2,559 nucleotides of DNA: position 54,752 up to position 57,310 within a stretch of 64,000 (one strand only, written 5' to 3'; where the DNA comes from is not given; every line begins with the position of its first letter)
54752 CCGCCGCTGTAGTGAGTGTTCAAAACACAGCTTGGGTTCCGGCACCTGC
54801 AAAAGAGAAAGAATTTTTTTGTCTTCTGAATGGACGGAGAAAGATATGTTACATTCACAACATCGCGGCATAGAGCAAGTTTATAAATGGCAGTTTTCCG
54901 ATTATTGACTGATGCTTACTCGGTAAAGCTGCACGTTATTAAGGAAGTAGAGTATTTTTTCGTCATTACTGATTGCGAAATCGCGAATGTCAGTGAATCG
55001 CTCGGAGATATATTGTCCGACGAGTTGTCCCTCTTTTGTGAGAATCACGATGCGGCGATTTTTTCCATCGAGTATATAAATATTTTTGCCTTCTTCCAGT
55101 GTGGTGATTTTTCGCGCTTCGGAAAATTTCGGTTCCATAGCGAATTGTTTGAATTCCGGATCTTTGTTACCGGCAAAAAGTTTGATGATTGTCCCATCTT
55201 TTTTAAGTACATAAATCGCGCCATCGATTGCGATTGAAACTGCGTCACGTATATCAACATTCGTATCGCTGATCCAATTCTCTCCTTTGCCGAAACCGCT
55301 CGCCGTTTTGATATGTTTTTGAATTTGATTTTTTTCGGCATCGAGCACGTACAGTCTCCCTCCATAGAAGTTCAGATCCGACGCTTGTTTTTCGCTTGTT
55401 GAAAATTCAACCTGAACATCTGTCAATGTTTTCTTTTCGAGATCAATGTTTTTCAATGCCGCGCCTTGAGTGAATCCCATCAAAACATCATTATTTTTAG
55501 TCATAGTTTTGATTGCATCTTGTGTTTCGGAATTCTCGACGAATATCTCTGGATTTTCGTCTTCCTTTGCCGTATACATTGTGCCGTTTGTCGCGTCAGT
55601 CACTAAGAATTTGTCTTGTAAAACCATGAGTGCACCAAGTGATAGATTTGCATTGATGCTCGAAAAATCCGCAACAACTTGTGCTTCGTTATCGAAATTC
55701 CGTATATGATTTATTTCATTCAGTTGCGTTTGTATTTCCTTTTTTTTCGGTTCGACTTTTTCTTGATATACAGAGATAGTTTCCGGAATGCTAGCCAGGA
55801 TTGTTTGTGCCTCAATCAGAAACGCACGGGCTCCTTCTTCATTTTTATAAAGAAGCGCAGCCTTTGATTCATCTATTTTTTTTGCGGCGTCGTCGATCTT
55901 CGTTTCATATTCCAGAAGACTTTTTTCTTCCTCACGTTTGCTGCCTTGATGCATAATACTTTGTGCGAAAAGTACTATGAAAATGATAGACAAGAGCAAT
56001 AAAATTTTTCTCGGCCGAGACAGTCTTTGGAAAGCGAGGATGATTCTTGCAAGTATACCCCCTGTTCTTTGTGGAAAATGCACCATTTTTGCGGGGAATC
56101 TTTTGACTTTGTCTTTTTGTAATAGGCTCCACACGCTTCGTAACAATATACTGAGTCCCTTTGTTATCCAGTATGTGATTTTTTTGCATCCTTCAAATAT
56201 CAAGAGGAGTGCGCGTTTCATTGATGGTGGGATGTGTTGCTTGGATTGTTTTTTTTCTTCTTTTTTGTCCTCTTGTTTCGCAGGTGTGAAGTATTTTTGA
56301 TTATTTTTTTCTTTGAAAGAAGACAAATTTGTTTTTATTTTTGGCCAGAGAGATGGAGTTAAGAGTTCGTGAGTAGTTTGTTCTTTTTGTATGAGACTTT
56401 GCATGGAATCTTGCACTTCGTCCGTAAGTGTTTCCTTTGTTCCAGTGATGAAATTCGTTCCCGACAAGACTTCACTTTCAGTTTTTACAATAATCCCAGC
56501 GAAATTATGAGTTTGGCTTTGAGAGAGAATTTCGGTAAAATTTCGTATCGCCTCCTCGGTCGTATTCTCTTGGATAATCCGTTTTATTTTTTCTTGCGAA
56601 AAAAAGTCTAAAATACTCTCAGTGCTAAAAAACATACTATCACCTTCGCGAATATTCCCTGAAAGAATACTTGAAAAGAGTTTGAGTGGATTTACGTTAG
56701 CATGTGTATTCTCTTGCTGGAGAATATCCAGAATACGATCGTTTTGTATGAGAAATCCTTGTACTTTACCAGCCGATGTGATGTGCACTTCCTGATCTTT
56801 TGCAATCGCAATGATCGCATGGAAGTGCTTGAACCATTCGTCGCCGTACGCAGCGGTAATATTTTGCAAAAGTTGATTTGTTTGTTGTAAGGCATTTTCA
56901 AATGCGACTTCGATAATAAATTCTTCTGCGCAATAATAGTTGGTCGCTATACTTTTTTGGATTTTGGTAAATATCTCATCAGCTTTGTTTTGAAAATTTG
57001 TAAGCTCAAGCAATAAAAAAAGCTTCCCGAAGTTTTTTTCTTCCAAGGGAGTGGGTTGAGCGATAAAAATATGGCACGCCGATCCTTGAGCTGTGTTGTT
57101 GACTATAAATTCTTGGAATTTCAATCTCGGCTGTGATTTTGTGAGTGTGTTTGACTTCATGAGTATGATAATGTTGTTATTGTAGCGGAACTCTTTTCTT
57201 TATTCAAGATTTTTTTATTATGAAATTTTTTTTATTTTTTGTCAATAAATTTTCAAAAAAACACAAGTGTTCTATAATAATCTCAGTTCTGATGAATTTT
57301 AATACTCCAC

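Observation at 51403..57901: Tandem pair of unclassified 556-aa cysteine-rich paralogs, in an operon with a TM PP2C-like/propeller protein and a divergent wHTH regulator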

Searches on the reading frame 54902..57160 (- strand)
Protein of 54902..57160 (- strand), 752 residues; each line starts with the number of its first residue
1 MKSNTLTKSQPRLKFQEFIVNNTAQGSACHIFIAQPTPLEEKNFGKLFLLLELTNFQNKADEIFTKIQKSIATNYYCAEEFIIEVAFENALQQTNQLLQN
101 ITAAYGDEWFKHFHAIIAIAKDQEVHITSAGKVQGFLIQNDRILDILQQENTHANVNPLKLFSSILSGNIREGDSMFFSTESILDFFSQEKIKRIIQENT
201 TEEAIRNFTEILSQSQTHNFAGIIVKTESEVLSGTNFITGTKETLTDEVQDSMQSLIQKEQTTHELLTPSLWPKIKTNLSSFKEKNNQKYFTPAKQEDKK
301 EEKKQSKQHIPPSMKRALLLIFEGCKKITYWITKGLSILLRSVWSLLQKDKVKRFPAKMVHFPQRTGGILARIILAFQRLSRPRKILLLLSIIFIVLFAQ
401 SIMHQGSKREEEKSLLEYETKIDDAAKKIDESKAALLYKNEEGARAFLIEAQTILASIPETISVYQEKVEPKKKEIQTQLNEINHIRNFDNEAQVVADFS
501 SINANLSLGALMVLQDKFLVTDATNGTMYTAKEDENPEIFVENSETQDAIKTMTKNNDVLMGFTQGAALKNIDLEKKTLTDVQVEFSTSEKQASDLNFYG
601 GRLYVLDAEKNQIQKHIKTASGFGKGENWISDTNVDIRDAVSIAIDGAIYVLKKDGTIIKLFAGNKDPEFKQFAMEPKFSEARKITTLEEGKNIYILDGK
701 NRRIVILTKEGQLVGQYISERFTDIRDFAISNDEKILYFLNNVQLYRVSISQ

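Call 4: search_protein_families(library=pfam, proteins=[window:54902-57160:-], max_evalue=0.1)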
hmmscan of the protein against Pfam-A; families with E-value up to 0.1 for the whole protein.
window:54902-57160:- (752 aa): 3 families
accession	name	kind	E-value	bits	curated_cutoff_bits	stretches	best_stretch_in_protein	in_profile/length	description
PF14612.12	Ino80_Iec3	-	0.018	15.6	27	0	408-437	17-46/70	IEC3 subunit of the Ino80 complex, chromatin re-modelling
PF01436.27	NHL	-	0.042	14.3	20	0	600-615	12-27/28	NHL repeat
PF25627.1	Polyoma_VP2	-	0.093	12.3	30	0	60-100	156-197/356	Polyomaviruses capsid protein VP2 family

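Call 5: search_protein_families(library=ncbifam, proteins=[window:54902-57160:-], max_evalue=0.1)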
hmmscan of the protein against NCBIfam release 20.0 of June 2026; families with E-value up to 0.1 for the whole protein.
window:54902-57160:- (752 aa): 2 families
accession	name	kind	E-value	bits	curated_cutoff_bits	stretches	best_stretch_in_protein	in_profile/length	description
NF035926.1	scyF_NHL_VPEP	equivalog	0.006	15.8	350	0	677-717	244-283/376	scytonemin biosynthesis PEP-CTERM protein ScyF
TIGR01495.1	ETRAMP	paralog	0.024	14.6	32.75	1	385-438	5-54/85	ETRAMP family protein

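Call 34: find_homologous_proteins(query=window:54902-57160:-, max_evalue=0.001)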
Query window:54902-57160:- (752 aa): 41 proteins with E <= 0.001 among 8000 candidates.
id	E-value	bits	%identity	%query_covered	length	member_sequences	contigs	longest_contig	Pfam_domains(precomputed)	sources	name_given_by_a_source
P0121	0.0e+0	1635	100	100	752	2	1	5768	-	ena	-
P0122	1.3e-119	419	33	98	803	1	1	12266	-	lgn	-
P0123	1.5e-115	405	32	96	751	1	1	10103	-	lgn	-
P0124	8.0e-115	403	33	99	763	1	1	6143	-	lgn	-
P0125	6.5e-113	397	32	97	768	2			-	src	-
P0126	1.6e-111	392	33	96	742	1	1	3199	-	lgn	-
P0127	1.4e-110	389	31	98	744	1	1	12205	-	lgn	-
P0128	3.5e-110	388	32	96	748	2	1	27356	-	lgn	-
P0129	1.2e-109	386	32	96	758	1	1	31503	-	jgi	-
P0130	9.6e-106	373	33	98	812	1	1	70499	-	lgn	-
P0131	1.2e-105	373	30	98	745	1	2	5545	-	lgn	-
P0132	5.0e-105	371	32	96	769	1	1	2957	-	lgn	-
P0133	2.6e-103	365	31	96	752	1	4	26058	-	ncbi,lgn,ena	-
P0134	1.5e-102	362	30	97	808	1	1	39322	-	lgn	-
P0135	9.9e-100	353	31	95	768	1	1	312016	-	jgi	-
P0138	4.2e-99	351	29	96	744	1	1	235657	-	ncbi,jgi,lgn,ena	ncbi:MAG: hypothetical protein WC528_04680 [Patescibacteria group bacterium]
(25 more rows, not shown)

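Call 35: find_encoding_contigs(protein=P0138, flank=7000, max_places=1)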
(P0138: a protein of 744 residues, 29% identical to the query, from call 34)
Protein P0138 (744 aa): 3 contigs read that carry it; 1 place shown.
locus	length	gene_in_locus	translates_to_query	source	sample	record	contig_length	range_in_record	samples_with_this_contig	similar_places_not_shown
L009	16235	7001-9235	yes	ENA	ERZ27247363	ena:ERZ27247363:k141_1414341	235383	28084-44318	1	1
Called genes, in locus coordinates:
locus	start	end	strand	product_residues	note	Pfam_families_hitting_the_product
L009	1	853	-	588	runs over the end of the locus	PF03717:PBP_dimer, PF00905:Transpeptidase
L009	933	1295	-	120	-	-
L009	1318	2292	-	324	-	PF01795:Methyltransf_5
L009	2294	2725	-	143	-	PF02381:MraZ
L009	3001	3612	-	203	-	PF23023:Anti-Pycsar_Apyc1 (faint), PF00753:Lactamase_B, PF19583:ODP, PF12706:Lactamase_B_2 (weak)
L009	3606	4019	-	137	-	PF00814:TsaD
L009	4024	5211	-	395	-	PF02129:Peptidase_S15 (faint), PF02273:Acyl_transf_2 (weak), PF00561:Abhydrolase_1, PF12146:Hydrolase_4, PF12697:Abhydrolase_6, PF00326:Peptidase_S9, PF12146:Hydrolase_4 (weak), PF00293:NUDIX, +2 more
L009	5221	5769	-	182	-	PF03575:Peptidase_S51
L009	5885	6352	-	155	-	PF00588:SpoU_methylase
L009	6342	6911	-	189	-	-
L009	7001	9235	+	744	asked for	-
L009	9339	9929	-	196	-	-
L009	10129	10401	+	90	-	-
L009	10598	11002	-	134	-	PF16320:Ribosomal_L12_N, PF00542:Ribosomal_L12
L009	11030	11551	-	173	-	PF00466:Ribosomal_L10, PF27436:RL10_C (faint)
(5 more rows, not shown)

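Call 36: find_encoding_contigs(protein=P0135, flank=7000, max_places=1)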
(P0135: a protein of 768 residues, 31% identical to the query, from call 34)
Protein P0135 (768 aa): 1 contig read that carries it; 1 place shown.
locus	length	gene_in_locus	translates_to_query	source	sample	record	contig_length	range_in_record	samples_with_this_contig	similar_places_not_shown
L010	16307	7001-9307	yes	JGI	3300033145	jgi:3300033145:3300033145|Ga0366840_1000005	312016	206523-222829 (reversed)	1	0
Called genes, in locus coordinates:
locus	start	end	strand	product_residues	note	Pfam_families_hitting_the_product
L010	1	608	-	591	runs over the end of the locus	PF03717:PBP_dimer, PF00905:Transpeptidase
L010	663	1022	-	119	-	-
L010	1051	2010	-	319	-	PF01209:Ubie_methyltran (faint), PF01795:Methyltransf_5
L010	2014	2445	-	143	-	PF02381:MraZ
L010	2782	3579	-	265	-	-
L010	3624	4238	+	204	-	PF01726:LexA_DNA_bind, PF00717:Peptidase_S24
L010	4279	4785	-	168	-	-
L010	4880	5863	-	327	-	-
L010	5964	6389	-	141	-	PF00814:TsaD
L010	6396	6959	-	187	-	-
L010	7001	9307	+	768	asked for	-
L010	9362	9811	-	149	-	PF16320:Ribosomal_L12_N, PF00542:Ribosomal_L12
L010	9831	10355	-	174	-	PF00466:Ribosomal_L10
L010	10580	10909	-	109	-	-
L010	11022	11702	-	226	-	PF00696:AA_kinase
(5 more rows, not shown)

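Call 37: find_encoding_contigs(protein=P0130, flank=7000, max_places=1)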
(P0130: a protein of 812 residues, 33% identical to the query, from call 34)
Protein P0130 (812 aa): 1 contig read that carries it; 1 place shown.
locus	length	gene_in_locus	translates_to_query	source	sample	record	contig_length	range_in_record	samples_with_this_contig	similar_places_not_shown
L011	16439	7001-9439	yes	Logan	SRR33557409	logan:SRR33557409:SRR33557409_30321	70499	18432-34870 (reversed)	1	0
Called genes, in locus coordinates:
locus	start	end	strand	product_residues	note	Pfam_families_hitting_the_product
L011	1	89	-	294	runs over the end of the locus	-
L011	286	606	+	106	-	-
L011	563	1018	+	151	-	PF01850:PIN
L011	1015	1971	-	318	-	-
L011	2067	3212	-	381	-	PF13180:PDZ_2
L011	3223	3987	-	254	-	PF18900:DUF5656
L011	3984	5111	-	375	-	-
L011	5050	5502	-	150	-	-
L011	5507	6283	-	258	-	PF01145:Band_7, PF13421:Band_7_1 (weak)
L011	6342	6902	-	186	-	-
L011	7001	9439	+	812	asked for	-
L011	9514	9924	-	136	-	PF16320:Ribosomal_L12_N, PF00542:Ribosomal_L12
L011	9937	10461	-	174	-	PF00466:Ribosomal_L10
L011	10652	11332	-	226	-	PF00696:AA_kinase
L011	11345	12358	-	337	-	PF02618:YceG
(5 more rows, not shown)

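Call 59: search_protein_families(library=padloc, proteins=[window:54902-57160:-], max_evalue=0.01)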
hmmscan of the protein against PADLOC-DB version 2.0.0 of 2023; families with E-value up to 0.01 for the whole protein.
window:54902-57160:- (752 aa): 0 families

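Call 60: search_protein_families(library=phrogs, proteins=[window:54902-57160:-], max_evalue=0.01)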
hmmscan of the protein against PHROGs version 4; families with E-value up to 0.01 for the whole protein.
window:54902-57160:- (752 aa): 0 families

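Call 70: search_solved_structures(query=A4, max_evalue=1)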
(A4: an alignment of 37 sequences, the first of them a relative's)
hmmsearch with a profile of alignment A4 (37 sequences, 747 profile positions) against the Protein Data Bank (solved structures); distinct sequences matched with E-value up to 1: 34.
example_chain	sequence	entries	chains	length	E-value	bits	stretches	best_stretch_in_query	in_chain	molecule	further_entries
8qkd_A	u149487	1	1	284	9.2e-07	30.7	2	273-430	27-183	sc-CC-5-24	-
1rwi_B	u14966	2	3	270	3.9e-06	28.6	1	637-707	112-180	Serine/threonine-protein kinase pknD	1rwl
8pkr_A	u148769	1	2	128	0.00036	22.1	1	637-737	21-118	non-specific serine/threonine protein kinase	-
4zlr_A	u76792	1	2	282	0.00039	22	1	675-713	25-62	Brain tumor protein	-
5ex7_A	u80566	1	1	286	0.0004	21.9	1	675-713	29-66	Brain tumor protein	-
1q7f_A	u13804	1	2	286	0.00041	21.9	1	675-713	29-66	brain tumor CG10719-PA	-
6d69_A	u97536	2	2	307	0.00051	21.6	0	683-713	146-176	NHL Repeat Region of D. melanogaster Thin | Thin, isoform D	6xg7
4a2l_A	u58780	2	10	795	0.00093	20.7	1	485-579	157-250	TWO-COMPONENT SYSTEM SENSOR HISTIDINE KINASE/RESPONSE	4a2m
6ihl_A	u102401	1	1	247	0.0036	18.8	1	58-223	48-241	Phosphorylated protein phosphatase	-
6ihu_A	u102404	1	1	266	0.0042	18.6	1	58-224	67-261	Phosphorylated protein phosphatase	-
6ihs_A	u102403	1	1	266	0.0047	18.4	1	58-223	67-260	Phosphorylated protein phosphatase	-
6ihr_A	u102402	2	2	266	0.0047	18.4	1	58-223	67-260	Phosphorylated protein phosphatase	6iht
5f1m_A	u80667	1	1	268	0.0048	18.4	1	58-223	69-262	Phosphorylated protein phosphatase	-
8pkq_A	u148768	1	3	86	0.005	18.3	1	637-703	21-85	non-specific serine/threonine protein kinase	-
6ihv_A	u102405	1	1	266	0.005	18.3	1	58-223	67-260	Phosphorylated protein phosphatase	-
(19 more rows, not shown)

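Call 85: predict_structure(alignment_id=A4)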
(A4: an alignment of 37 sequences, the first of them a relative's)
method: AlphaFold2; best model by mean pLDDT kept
length: 752 residues; sequences in the alignment: 37
mean_pLDDT: 82.5   pTM: 0.52
mean pLDDT of the five models: 82.5, 81.9, 81.1, 79.6, 79.6
residues with pLDDT >= 90: 422; 70-90: 190; 50-70: 51; < 50: 89
segments of 3 or more residues with pLDDT < 50: 1-5, 151-154, 232-251, 268-311, 348-363
pLDDT, mean of each block of 10 residues (from residue 1): 51 91 79 93 95 84 94 93 93 93 86 93 93 92 81 60 89 93 91 94 93 85 87 36 35 68 61 45 40 38 38 63 73 75 60 44 54 77 83 86 85 90 96 94 95 94 89 95 92 93 92 93 93 92 74 87 88 91 83 88 93 93 92 94 96 97 95 91 94 95 95 94 93 91 94 68
secondary structure, 60 per line:
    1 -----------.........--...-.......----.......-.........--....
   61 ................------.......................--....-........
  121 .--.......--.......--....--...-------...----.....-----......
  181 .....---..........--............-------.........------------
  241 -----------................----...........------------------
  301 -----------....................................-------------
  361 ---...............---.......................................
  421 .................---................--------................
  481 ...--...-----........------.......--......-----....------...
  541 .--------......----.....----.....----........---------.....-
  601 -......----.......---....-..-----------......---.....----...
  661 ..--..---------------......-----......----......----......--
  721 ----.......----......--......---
elements in order (helices of 4 or more, strands of 3 or more residues): E12-20 E27-33 H38-44 E46-54 H57-76 H83-105 H108-111 E113-121 E124-130 E133-139 E142-145 E165-169 E175-180 H181-185 H189-198 H201-212 E220-228 H252-267 H272-282 H312-347 H364-378 H382-437 H441-456 H465-483 E486-488 E494-498 E508-514 E517-522 E528-531 E538-541 E550-555 E560-564 E569-573 E578-585 E595-599 E602-607 E612-618 E622-625 E640-645 E649-653 E658-662 E682-687 E693-698 E703-708 E713-718 E725-731 E736-741 E744-749

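Call 89: fold_search(model_id=the predicted structure, library=pdb)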
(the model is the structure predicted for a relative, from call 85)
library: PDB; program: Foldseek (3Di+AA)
matches with E <= 10: 1348; with E <= 0.001: 1036
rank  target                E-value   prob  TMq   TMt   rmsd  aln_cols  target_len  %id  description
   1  7som_Q                1.6e-10  1.00  0.24  0.39  55.6       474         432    8  Ciliary C2 central pair apparatus isolated from Chlamydomonas reinhardtii (released 2022-04-13)
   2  4zlr_B                2.0e-10  1.00  0.27  0.67   4.0       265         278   13  Structure of the Brat-NHL domain bound to consensus RNA motif (released 2015-11-11)
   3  1q7f_A                2.8e-10  1.00  0.29  0.70   4.2       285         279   13  Brain Tumor NHL domain (released 2003-10-21)
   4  5ex7_A                3.1e-10  1.00  0.27  0.67   4.0       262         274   12  Crystal structure of Brat NHL domain in complex with an 8-nt hunchback mRNA (released 2015-12-09)
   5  4zlr_A                4.1e-10  1.00  0.27  0.66   3.9       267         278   13  Structure of the Brat-NHL domain bound to consensus RNA motif (released 2015-11-11)
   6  7som_P                9.3e-10  1.00  0.25  0.41  52.6       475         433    9  Ciliary C2 central pair apparatus isolated from Chlamydomonas reinhardtii (released 2022-04-13)
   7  6d69                  9.9e-10  1.00  0.28  0.65   4.0       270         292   14  Crystal Structure of the NHL Repeat Region of D. melanogaster Thin (released 2019-04-24)
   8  2j86_B                1.1e-09  1.00  0.23  0.64   5.9       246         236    8  Structural analysis of the PP2C Family Phosphatase tPphA of Thermosynechococcus elongatus (released 2007-11-06)
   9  5yzg_s                1.1e-09  1.00  0.28  0.52  52.4       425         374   10  The Cryo-EM Structure of Human Catalytic Step I Spliceosome (C complex) at 4.1 angstrom resolution (released 2018-08-08)
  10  8qo9_v                1.1e-09  1.00  0.23  0.33  21.4       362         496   12  Cryo-EM structure of a human spliceosomal B complex protomer (released 2024-01-24)
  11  2xzv                  1.4e-09  1.00  0.23  0.65   5.9       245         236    8  The cyanobacterial PP2C-like phosphatase tPphA requires three metals in the catalytic center for efficient catalysis (released 2011-02-09)
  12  1q7f_B                1.7e-09  1.00  0.27  0.64   5.7       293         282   12  Brain Tumor NHL domain (released 2003-10-21)
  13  9lul_H                2.1e-09  1.00  0.24  0.38  13.6       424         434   10  Local refinement of stacked like DDB1-DDA1-DET1-Ube2e2-COP1 complex (layer 1) (released 2026-01-28)
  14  1txo_B                2.3e-09  1.00  0.22  0.65   5.8       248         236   10  Crystal structure of the Mycobacterium tuberculosis serine/threonine phosphatase PstP/Ppp at 1.95 A. (released 2004-11-23)
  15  7seu_D                2.5e-09  1.00  0.25  0.52   6.0       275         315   11  Crystal structure of E coli contaminant protein YncE co-purified with a plant protein (released 2022-04-20)
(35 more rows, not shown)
